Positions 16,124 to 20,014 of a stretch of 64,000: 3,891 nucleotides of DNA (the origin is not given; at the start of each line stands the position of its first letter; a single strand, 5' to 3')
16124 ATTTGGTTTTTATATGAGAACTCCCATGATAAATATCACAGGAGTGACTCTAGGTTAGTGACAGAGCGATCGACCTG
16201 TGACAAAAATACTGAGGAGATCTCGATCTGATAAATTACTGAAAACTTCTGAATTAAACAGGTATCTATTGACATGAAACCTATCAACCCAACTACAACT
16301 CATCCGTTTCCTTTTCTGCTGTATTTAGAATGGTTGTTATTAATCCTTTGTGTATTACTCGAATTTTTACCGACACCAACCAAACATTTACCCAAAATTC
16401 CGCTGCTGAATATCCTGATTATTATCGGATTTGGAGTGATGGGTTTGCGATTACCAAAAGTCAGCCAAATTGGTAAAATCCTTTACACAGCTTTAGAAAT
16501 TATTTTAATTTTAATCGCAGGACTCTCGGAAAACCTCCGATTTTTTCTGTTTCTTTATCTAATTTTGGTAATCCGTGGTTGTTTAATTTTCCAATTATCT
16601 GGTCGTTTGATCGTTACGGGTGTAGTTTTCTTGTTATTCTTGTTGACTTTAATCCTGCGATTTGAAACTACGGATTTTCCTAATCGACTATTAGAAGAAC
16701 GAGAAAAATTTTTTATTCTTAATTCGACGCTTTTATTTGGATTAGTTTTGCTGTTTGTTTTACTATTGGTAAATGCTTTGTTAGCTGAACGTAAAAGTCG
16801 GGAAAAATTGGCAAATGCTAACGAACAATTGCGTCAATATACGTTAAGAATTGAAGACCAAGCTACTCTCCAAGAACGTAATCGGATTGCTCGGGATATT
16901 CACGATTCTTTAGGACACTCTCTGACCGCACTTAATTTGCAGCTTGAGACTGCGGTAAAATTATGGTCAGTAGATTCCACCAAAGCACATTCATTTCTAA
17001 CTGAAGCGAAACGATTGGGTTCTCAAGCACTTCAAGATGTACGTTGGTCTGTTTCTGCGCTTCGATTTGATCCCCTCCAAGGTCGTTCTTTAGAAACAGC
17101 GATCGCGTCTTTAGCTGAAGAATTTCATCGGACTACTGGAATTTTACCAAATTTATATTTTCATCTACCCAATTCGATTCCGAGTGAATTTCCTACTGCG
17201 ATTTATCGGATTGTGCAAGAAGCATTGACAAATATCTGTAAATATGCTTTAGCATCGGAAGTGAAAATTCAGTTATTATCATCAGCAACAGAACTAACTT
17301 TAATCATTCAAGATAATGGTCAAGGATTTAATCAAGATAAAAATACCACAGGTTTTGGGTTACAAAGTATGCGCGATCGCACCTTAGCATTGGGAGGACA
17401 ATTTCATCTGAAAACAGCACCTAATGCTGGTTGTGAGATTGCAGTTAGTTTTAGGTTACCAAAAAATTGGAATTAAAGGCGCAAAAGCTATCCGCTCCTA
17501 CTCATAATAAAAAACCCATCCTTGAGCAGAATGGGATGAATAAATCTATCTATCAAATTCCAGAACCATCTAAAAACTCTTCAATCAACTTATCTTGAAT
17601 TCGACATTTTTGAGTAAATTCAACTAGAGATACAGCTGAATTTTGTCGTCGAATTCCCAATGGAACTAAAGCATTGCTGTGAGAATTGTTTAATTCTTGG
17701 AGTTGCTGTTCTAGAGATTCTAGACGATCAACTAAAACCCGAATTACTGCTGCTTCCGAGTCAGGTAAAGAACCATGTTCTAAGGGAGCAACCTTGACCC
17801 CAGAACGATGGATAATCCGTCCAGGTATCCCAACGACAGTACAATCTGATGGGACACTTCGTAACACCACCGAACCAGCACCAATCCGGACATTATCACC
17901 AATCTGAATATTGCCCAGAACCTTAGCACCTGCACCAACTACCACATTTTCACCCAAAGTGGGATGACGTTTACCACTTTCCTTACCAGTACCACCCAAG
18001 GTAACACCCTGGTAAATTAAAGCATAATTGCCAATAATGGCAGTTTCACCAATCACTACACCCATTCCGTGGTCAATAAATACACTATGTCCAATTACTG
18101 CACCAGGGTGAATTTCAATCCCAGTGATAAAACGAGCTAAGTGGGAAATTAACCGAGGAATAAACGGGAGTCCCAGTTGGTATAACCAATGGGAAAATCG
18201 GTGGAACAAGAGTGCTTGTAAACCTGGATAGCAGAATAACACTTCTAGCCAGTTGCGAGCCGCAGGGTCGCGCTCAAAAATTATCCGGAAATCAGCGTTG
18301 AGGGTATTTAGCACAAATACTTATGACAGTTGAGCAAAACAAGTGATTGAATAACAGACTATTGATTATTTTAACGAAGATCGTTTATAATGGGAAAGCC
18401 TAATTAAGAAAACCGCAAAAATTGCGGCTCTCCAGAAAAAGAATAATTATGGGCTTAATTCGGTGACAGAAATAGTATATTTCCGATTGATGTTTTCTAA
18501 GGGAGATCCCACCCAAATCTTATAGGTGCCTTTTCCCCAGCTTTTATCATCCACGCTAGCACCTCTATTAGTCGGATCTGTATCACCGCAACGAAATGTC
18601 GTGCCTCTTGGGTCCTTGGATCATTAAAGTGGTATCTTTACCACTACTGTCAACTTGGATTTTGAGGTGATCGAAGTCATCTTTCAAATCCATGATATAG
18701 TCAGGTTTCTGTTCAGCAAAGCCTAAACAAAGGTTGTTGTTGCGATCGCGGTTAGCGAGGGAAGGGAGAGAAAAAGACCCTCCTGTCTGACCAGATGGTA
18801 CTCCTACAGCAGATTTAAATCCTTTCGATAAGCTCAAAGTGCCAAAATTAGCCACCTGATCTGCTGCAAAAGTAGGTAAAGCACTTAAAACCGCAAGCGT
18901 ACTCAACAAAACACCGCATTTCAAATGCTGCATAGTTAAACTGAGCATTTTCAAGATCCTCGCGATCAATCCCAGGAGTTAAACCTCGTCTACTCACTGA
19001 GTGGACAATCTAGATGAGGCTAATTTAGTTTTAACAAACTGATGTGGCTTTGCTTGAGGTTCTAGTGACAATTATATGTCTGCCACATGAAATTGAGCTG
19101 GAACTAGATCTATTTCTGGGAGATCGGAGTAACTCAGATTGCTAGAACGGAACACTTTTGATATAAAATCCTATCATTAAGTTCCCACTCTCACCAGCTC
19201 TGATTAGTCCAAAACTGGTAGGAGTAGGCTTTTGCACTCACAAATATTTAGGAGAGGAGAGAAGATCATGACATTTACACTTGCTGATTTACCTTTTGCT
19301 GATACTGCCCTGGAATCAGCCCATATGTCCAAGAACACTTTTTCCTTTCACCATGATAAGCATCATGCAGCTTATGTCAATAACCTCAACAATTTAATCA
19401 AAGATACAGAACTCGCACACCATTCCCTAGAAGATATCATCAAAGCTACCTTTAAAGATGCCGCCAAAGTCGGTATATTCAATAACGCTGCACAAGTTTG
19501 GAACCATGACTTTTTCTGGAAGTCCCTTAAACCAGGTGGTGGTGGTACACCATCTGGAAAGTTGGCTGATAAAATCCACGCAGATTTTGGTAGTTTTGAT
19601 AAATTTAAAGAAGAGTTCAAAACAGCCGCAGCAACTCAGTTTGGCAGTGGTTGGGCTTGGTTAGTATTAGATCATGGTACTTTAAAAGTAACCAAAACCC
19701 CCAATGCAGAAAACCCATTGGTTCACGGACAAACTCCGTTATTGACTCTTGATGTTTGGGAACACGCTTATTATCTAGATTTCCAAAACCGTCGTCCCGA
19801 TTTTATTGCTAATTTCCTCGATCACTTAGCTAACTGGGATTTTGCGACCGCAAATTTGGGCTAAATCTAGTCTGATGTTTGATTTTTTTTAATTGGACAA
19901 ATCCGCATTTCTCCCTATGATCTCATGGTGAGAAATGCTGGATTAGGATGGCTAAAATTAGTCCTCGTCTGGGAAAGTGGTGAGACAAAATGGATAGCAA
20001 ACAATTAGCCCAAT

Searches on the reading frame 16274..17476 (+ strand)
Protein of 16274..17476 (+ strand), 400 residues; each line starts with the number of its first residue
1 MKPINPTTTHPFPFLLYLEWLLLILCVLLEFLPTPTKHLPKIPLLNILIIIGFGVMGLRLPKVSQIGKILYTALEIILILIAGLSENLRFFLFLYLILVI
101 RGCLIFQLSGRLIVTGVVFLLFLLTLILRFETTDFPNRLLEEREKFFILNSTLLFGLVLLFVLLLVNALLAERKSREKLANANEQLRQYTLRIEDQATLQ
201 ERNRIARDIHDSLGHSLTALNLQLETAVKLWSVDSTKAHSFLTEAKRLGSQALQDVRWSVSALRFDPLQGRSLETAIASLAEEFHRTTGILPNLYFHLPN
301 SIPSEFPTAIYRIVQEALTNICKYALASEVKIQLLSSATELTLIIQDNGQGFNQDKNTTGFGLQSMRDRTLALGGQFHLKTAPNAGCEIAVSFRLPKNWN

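Call 45: search_protein_families(library=pfam, proteins=[window:16274-17476:+])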
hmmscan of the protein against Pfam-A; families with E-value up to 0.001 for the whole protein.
window:16274-17476:+ (400 aa): 3 families
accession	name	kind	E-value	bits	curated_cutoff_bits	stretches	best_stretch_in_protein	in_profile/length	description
PF07730.19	HisKA_3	-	2.3e-19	70.1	24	1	201-264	1-64/68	Histidine kinase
PF02518.31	HATPase_c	-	1.4e-10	42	26.4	1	308-396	4-110/111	Histidine kinase-, DNA gyrase B-, and HSP90-like ATPase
PF13581.12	HATPase_c_2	-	0.00012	22.5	27.4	1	311-357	33-84/127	Histidine kinase-like ATPase domain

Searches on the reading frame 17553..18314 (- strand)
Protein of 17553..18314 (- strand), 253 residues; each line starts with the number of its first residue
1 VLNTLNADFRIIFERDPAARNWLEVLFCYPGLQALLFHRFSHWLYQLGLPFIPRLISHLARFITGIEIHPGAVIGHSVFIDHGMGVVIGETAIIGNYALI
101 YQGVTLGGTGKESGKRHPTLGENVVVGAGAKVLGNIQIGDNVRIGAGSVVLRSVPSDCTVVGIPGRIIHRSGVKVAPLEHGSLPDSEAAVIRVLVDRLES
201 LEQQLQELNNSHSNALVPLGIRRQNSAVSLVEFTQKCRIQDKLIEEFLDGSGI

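Call 45: search_protein_families(library=pfam, proteins=[window:17553-18314:-])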
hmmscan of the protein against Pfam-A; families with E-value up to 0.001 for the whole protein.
window:17553-18314:- (253 aa): 2 families
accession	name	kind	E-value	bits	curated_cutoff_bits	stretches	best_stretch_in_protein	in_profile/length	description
PF00132.30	Hexapep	-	2e-16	59.4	27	1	117-151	1-35/36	Bacterial transferase hexapeptide (six repeats)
PF14602.12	Hexapep_2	-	0.0002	21.4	27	1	120-151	4-33/34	Hexapeptide repeat of succinyl-transferase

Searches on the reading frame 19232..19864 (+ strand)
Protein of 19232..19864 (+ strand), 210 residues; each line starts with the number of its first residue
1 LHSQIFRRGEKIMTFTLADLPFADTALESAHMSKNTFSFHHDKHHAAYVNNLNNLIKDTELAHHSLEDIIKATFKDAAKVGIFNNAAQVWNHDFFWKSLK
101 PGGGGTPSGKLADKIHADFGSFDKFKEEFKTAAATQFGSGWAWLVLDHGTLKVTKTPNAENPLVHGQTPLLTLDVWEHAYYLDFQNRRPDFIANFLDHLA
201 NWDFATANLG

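Call 45: search_protein_families(library=pfam, proteins=[window:19232-19864:+])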
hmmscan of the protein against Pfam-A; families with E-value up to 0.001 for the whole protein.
window:19232-19864:+ (210 aa): 2 families
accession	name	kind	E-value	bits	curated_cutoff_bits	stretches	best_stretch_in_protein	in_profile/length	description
PF02777.23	Sod_Fe_C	-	7.2e-40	135.6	20.9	1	107-207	1-101/102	Iron/manganese superoxide dismutases, C-terminal domain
PF00081.27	Sod_Fe_N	-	2.7e-24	85.9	27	1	14-99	1-81/82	Iron/manganese superoxide dismutases, alpha-hairpin domain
